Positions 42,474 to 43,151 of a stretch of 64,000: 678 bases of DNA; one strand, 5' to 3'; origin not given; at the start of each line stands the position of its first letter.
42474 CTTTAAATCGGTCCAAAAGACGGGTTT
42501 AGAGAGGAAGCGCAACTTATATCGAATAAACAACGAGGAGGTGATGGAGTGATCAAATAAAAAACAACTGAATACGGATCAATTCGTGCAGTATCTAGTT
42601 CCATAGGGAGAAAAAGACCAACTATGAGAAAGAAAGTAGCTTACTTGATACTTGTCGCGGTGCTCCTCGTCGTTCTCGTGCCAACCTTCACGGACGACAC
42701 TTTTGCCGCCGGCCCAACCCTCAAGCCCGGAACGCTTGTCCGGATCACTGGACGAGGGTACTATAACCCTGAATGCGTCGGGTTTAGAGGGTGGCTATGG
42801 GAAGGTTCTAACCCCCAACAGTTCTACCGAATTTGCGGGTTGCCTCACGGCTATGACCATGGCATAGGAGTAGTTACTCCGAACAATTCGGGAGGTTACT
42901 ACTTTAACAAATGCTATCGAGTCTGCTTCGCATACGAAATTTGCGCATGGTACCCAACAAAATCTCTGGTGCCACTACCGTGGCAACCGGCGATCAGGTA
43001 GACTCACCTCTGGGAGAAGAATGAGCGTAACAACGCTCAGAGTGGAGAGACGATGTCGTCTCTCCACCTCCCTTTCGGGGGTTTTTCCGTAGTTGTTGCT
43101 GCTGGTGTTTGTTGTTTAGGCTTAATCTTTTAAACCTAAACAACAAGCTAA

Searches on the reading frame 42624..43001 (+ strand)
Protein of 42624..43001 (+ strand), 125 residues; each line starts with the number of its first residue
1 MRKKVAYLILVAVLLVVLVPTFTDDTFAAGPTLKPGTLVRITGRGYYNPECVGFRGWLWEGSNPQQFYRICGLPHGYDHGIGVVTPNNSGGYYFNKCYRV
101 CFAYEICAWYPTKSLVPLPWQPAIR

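Call 10: search_protein_families(library=pfam, proteins=[window:42624-43001:+], max_evalue=0.01)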
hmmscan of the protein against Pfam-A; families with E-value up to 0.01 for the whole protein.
window:42624-43001:+ (125 aa): 0 families

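Call 11: find_encoding_contigs(protein=window:42624-43001:+, flank=5000, max_places=10)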
Protein window:42624-43001:+ (125 aa): no gene with exactly this product is on record in the collection.

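Call 15: find_homologous_proteins(query=window:42624-43001:+, max_evalue=0.001)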
Query window:42624-43001:+: 8 candidates shared short words with the query, none scored E <= 0.001.

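Call 39: search_protein_families(library=pfam, proteins=[window:42624-43001:+], max_evalue=1)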
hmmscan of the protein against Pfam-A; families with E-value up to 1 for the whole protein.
window:42624-43001:+ (125 aa): 0 families

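Call 47: search_protein_representatives(protein=window:42624-43001:+)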
Query: 125 residues. Proteins with E-value up to 0.001 (for the whole library): 15; up to 1e-10: 5; up to 1e-30: 0. The best 15 are listed.
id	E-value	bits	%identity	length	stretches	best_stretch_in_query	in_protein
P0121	2.2e-18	82.6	44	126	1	6-116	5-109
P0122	2.0e-16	76.2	40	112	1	9-115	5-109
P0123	6.6e-15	71.3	40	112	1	5-115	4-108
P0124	2.4e-13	66.2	39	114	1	10-115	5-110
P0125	3.5e-13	65.7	37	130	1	3-116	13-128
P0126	2.7e-10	56.3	41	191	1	8-115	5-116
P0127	5.0e-09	52.2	42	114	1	35-114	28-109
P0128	6.1e-07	45.5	37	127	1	7-119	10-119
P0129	6.2e-07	45.4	31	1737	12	48-66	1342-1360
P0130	1.7e-05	40.8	29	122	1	9-114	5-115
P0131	2.6e-05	40.2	31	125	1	9-117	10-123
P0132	8.3e-05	38.5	32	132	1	8-114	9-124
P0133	9.6e-05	38.3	32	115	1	5-116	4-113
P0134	2.7e-04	36.9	32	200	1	8-118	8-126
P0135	3.9e-04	36.4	28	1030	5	43-70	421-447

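Call 49: find_homologous_proteins(query=A3, max_evalue=0.001)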
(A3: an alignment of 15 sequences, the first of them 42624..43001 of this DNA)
Query A3 (15 sequences) (125 aa, profile of the alignment): 4 proteins with E <= 0.001 among 4935 candidates.
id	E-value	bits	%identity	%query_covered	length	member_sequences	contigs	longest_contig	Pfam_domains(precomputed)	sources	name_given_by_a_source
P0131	3.0e-30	122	36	58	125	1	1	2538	-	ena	-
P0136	5.2e-26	109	31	78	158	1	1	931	-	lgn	-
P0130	2.3e-25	107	27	72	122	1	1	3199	-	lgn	-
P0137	1.9e-18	84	25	56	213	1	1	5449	PF01476.27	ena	-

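Call 50: find_encoding_contigs(protein=P0131, flank=3000, max_places=3)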
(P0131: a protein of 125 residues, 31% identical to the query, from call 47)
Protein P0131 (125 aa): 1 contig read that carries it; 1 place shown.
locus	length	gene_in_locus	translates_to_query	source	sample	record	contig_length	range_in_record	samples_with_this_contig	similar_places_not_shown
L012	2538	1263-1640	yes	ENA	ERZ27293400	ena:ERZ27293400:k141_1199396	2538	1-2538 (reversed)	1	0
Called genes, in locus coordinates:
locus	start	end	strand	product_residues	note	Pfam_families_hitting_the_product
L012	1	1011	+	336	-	?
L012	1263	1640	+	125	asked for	-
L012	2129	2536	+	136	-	?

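Call 51: find_encoding_contigs(protein=P0130, flank=3500, max_places=3)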
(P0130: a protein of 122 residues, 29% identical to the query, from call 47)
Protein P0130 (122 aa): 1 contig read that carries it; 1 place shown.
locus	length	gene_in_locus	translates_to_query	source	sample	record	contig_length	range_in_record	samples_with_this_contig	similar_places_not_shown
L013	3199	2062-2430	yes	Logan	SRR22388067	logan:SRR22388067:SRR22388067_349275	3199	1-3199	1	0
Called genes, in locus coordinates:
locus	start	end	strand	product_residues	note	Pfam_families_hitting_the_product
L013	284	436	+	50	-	-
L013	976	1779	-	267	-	-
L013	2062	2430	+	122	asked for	-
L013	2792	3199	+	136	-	?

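Call 52: find_encoding_contigs(protein=P0136, flank=1000, max_places=3)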
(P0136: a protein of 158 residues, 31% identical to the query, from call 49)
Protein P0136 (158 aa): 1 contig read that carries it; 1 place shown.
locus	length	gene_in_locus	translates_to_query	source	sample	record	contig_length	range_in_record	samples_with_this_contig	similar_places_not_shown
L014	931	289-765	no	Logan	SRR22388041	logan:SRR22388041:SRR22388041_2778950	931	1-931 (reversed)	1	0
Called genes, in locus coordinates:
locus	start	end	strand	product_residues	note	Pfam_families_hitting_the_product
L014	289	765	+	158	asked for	-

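Call 55: find_encoding_contigs(protein=P0121, flank=3000, max_places=3)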
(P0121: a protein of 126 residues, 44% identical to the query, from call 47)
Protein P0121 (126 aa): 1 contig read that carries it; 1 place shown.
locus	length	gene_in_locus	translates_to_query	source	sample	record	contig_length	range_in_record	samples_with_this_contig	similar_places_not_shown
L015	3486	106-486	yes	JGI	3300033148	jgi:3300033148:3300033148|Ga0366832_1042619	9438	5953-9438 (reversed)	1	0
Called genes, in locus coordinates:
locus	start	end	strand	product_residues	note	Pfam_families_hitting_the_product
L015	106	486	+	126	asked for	-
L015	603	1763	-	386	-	-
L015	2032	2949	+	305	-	PF03951:Gln-synt_N, PF00120:Gln-synt_C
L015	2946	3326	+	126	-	PF00120:Gln-synt_C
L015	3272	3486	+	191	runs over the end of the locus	PF01195:Pept_tRNA_hydro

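Call 56: list_cluster_members(proteins=[P0122, P0123, P0124, P0125, P0126, P0127, P0128, P0132, P0133, P0134])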
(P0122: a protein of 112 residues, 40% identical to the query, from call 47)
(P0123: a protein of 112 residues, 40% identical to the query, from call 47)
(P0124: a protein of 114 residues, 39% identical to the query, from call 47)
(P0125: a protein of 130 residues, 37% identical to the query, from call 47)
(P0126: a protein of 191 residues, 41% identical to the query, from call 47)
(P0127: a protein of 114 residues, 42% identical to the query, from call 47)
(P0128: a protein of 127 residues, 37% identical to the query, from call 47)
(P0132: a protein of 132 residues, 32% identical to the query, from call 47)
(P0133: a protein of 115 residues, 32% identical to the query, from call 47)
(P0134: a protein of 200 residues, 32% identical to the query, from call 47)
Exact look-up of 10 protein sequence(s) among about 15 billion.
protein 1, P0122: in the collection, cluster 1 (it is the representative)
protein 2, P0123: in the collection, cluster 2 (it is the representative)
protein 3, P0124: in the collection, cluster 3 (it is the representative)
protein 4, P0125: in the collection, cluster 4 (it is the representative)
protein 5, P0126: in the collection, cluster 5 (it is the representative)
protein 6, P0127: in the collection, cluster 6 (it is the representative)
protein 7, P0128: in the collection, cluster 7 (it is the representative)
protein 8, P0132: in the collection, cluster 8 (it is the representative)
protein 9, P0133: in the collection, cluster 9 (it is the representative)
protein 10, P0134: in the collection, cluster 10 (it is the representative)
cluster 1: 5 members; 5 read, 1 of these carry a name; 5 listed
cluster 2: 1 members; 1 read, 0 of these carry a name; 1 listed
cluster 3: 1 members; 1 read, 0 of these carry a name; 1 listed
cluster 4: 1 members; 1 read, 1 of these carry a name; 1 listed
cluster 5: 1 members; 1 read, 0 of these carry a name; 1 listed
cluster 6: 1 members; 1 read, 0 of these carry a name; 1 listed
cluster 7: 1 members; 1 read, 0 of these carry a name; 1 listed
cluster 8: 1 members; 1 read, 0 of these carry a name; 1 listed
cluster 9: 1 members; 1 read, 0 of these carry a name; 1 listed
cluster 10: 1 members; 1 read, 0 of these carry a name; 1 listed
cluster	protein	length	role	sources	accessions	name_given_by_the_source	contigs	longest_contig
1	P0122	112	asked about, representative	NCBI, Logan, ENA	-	-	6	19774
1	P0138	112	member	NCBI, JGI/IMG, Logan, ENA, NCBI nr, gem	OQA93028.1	MAG: hypothetical protein BWY24_00829 [Microgenomates group bacterium ADurb.Bin219]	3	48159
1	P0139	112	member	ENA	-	-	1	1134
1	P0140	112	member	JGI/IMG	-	-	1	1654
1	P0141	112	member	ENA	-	-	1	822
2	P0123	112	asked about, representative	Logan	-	-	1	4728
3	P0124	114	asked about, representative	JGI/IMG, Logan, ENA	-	-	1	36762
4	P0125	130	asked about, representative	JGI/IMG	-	hypothetical protein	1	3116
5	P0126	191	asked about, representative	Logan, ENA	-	-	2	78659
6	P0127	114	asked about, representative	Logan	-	-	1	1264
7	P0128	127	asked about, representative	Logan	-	-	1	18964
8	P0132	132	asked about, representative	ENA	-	-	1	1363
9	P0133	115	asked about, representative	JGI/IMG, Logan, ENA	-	-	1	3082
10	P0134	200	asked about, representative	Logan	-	-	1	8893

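Call 58: find_encoding_contigs(protein=P0122, flank=2500, max_places=8)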
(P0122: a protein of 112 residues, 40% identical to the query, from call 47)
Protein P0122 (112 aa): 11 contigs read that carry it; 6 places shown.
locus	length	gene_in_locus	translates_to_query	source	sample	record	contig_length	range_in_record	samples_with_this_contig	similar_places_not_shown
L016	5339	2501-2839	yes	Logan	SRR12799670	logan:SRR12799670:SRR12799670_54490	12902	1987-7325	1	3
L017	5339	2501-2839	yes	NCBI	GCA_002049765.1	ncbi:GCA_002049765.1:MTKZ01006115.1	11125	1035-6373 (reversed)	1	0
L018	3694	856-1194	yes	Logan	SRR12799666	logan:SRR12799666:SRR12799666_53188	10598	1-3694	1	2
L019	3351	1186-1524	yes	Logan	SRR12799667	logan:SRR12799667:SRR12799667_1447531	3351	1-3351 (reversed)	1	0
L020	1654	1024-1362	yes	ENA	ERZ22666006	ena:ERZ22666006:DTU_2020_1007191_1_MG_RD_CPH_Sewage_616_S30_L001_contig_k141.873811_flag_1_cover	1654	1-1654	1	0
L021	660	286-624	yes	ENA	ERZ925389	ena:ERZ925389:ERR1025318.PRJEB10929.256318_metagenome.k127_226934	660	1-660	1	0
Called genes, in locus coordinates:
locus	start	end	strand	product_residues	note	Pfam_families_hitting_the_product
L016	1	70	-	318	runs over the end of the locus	PF01522:Polysacc_deac_1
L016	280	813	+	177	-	-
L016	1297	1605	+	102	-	-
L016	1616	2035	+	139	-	-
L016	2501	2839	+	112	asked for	-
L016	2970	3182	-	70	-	-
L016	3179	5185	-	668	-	PF01751:Toprim, PF01131:Topoisom_bac, PF01396:Zn_ribbon_Top1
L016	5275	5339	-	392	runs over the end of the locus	PF02481:DNA_processg_A, PF17782:WHD_DprA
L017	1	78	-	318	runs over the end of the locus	PF01522:Polysacc_deac_1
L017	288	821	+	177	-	-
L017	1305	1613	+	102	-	-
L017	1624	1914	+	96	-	-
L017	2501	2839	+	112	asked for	-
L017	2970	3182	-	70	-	-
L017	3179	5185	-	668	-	PF01751:Toprim, PF01131:Topoisom_bac, PF01396:Zn_ribbon_Top1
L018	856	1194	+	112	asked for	-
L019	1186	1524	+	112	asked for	-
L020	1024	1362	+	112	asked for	-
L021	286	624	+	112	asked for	-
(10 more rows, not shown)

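Call 65: search_protein_families(library=ncbifam, proteins=[window:42624-43001:+], max_evalue=0.01)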
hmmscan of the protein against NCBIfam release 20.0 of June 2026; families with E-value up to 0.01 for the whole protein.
window:42624-43001:+ (125 aa): 0 families

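Call 73: predict_structure(alignment_id=A3)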
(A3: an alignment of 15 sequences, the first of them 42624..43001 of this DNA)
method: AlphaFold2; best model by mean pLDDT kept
length: 125 residues; sequences in the alignment: 15
mean_pLDDT: 87.3   pTM: 0.70
mean pLDDT of the five models: 87.3, 86.9, 86.8, 85.5, 82.5
residues with pLDDT >= 90: 86; 70-90: 23; 50-70: 15; < 50: 1
segments of 3 or more residues with pLDDT < 50: none
pLDDT, mean of each block of 10 residues (from residue 1): 88 84 56 91 94 92 94 85 96 95 93 92 60
secondary structure, 60 per line:
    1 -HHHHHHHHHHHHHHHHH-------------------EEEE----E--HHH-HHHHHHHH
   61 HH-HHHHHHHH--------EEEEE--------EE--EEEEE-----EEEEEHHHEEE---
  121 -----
elements in order: H2-18 E38-41 H53-62 H64-71 E80-84 E97-101 E107-111 E115-117

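Call 77: fold_search(model_id=the predicted structure, library=pdb)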
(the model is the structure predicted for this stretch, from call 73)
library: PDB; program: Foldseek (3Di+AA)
matches with E <= 10: 367; with E <= 0.001: 0
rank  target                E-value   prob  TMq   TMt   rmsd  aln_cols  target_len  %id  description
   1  1wx6_MODEL_1_A        1.1e-02  0.99  0.35  0.46  12.6       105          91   12  Solution structure of the SH3 domain of the human cytoplasmic protein NCK2 (released 2005-07-20)
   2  2dl5_MODEL_1_A        4.6e-02  0.91  0.34  0.49   9.4       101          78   11  Solution structure of the first SH3 domain of human KIAA0769 protein (released 2006-10-17)
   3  2yuq_MODEL_1_A        7.6e-02  0.85  0.32  0.45  13.0       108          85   10  Solution structure of the SH3 domain of human Tyrosine-protein kinase ITK/TSK (released 2007-10-09)
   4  2yuo_MODEL_1_A        8.5e-02  0.89  0.34  0.50   8.8        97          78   11  Solution structure of the SH3 domain of mouse RUN and TBC1 domain containing 3 (released 2007-10-09)
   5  2egc_MODEL_1_A        8.5e-02  0.77  0.32  0.48   9.6       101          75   11  Solution structure of the fifth SH3 domain from human KIAA0418 protein (released 2007-08-28)
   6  4tse_A                1.2e-01  0.84  0.34  0.27   8.9       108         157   11  Crystal Structure of the Mib Repeat Domain of Mind bomb 1 (released 2015-03-18)
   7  2pvd_B                1.4e-01  0.92  0.37  0.59   6.0        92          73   14  Crystal srtucture of the reduced ferredoxin:thioredoxin reductase (released 2007-07-10)
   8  7oj9_MODEL_1_A        1.5e-01  0.91  0.34  0.58   6.6        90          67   14  NMR solution structure of SNX9 SH3 - EEEV nsP3 peptide complex (released 2022-04-13)
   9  2rol_MODEL_1_A        1.7e-01  0.90  0.35  0.60   7.2        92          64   12  Structural Basis of PxxDY motif recognition in SH3 binding (released 2009-03-03)
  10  2pu9_B                1.8e-01  0.91  0.37  0.59   5.9        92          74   15  Crystal srtucture of the binary complex between ferredoxin: thioredoxin reductase and thioredoxin f (released 2007-07-10)
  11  2heq_MODEL_1_A        1.8e-01  0.87  0.36  0.51   6.4       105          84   15  NMR Structure of Bacillus subtilis protein YorP, Northeast Structural Genomics Target SR399. (released 2006-08-15)
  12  1jqq_A                1.8e-01  0.72  0.35  0.52   9.8       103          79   12  Crystal structure of Pex13p(301-386) SH3 domain (released 2002-12-06)
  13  1wie_MODEL_1_A        1.9e-01  0.35  0.28  0.34  10.4       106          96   14  Solution structure of the first SH3 domain of KIAA0318 protein (released 2004-11-28)
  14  1wxt_MODEL_1_A        2.1e-01  0.60  0.31  0.53   9.2        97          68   12  Solution structure of the SH3 domain of human hypothetical protein FLJ21522 (released 2005-08-01)
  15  1j3t_MODEL_1_A        2.1e-01  0.60  0.32  0.48   9.9       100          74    8  Solution structure of the second SH3 domain of human intersectin 2 (KIAA1256) (released 2004-06-15)
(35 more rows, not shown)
